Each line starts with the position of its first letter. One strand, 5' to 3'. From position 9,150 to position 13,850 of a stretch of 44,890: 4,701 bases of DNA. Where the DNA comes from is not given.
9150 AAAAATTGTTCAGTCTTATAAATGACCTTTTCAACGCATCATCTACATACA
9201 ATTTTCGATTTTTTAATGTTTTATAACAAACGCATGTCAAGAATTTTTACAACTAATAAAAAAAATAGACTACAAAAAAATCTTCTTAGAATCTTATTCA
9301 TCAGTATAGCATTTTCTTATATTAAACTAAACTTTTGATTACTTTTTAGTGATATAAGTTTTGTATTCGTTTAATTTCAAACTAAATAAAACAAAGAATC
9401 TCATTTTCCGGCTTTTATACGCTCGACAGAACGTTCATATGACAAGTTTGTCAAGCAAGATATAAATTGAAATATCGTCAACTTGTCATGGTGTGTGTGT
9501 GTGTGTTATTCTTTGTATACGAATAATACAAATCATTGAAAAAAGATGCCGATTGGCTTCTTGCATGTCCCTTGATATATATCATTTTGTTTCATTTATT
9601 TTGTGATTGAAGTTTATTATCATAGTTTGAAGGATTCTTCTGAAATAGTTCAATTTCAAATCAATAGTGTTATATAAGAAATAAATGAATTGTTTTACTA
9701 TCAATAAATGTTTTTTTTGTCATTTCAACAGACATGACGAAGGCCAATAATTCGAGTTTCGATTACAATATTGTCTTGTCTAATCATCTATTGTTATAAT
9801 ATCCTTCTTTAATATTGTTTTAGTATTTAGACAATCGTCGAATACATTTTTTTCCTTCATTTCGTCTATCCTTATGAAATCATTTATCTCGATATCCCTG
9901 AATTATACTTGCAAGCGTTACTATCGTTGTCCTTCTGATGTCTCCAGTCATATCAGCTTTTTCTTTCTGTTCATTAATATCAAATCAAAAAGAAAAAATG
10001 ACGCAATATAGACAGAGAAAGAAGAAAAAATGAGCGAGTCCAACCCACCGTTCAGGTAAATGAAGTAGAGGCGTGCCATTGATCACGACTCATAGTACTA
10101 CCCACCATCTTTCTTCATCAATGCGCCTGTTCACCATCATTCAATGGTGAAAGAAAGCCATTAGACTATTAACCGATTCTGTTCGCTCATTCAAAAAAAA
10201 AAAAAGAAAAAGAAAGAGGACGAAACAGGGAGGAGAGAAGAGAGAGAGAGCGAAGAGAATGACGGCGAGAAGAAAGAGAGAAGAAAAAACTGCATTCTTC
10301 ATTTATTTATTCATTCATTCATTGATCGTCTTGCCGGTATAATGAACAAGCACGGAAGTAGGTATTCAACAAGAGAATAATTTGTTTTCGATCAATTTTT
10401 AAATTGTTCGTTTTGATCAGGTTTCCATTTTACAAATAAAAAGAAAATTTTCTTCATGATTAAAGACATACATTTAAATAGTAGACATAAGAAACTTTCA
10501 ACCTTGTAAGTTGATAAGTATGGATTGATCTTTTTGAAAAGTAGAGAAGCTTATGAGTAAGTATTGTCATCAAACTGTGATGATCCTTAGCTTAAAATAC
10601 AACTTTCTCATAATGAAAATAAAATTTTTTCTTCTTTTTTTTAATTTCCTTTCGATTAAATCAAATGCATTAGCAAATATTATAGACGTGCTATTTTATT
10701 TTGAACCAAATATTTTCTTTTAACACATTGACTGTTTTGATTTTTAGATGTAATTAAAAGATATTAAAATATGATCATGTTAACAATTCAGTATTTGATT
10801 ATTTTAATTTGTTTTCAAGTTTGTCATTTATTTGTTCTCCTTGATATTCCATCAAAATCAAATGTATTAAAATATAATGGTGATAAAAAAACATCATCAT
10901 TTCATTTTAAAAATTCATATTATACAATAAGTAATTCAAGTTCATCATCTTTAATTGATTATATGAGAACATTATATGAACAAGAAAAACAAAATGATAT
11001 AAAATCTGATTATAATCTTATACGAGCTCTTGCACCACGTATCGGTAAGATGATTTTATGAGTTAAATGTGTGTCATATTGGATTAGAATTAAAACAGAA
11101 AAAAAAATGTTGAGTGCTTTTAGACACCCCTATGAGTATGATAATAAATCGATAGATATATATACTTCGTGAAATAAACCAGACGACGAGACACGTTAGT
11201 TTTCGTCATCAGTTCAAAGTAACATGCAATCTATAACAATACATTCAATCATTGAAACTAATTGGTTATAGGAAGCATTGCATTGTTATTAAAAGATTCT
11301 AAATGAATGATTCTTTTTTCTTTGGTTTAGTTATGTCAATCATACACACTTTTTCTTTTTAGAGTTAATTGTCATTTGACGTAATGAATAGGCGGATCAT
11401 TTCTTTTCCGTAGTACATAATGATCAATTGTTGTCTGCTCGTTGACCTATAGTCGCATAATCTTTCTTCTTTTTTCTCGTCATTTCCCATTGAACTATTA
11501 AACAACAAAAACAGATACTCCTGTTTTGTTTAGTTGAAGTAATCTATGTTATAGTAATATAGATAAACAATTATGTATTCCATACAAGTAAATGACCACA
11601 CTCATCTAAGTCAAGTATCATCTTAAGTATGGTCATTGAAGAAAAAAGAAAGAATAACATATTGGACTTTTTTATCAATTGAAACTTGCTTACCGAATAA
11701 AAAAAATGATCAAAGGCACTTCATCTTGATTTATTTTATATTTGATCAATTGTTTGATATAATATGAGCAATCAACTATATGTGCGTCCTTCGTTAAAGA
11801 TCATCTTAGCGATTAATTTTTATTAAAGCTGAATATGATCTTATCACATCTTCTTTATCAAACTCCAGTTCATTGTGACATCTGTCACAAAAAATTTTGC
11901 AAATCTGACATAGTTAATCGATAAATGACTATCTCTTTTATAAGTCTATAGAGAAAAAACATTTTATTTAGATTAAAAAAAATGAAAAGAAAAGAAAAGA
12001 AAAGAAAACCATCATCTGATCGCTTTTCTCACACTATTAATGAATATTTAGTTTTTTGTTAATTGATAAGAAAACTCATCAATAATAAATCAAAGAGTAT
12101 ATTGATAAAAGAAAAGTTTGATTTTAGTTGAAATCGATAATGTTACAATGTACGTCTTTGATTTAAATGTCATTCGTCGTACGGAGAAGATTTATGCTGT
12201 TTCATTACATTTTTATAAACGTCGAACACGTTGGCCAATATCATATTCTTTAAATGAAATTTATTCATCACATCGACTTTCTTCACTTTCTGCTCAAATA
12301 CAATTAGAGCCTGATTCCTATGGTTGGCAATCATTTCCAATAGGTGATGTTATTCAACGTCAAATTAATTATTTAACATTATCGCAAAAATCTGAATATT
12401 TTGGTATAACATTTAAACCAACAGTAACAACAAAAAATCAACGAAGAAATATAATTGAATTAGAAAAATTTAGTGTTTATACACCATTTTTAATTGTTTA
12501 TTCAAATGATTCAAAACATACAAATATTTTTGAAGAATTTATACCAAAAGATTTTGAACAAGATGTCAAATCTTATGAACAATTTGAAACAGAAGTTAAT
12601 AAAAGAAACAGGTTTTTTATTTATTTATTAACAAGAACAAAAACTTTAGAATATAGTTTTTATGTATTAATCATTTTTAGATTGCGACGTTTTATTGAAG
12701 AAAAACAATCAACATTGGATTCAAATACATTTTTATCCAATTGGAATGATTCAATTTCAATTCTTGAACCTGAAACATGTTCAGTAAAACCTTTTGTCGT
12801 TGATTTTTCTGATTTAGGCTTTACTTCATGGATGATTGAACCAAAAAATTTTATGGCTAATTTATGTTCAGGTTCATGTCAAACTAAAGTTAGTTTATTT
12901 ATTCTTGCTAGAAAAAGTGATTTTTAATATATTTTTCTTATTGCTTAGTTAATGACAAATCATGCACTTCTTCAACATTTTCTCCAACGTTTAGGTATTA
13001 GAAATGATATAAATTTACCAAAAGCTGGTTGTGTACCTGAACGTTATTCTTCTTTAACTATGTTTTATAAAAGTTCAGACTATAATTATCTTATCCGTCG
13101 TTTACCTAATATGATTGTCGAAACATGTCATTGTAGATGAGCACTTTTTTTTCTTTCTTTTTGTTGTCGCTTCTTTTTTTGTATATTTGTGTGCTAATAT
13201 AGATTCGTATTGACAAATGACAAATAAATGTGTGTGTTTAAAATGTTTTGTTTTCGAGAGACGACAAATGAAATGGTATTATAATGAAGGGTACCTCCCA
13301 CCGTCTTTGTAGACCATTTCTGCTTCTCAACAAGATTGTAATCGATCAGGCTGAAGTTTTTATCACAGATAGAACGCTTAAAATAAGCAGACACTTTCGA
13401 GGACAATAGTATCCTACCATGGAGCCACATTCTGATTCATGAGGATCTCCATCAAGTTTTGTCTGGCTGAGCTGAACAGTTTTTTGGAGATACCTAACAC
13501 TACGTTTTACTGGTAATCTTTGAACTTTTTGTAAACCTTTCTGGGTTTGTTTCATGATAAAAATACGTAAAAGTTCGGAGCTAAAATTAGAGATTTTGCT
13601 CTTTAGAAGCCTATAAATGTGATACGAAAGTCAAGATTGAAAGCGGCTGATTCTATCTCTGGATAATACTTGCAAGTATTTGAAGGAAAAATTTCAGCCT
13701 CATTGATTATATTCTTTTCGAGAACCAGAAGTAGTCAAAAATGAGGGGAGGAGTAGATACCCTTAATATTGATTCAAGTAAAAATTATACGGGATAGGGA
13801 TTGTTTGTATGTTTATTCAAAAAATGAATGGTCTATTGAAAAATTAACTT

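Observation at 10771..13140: Divergent TGF-beta-family ligand lacking the inter-chain cysteine, whose furin site exists only if a 69-nt in-frame AT-rich intron is removed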

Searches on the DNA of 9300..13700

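Call 41: search_rna_families(source=window, start=9300, end=13700, threshold=evalue, max_evalue=1)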
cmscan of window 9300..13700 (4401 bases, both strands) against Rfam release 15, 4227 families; matches with E-value up to 1: 1.
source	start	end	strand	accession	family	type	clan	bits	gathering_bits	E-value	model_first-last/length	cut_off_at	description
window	11223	11277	-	RF03476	mir-7360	Gene; miRNA;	-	22.6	47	0.76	1-59/59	no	mir-7360 microRNA precursor family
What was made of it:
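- Tried and rejected: Rfam scan of 9300-13700 (call 41).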
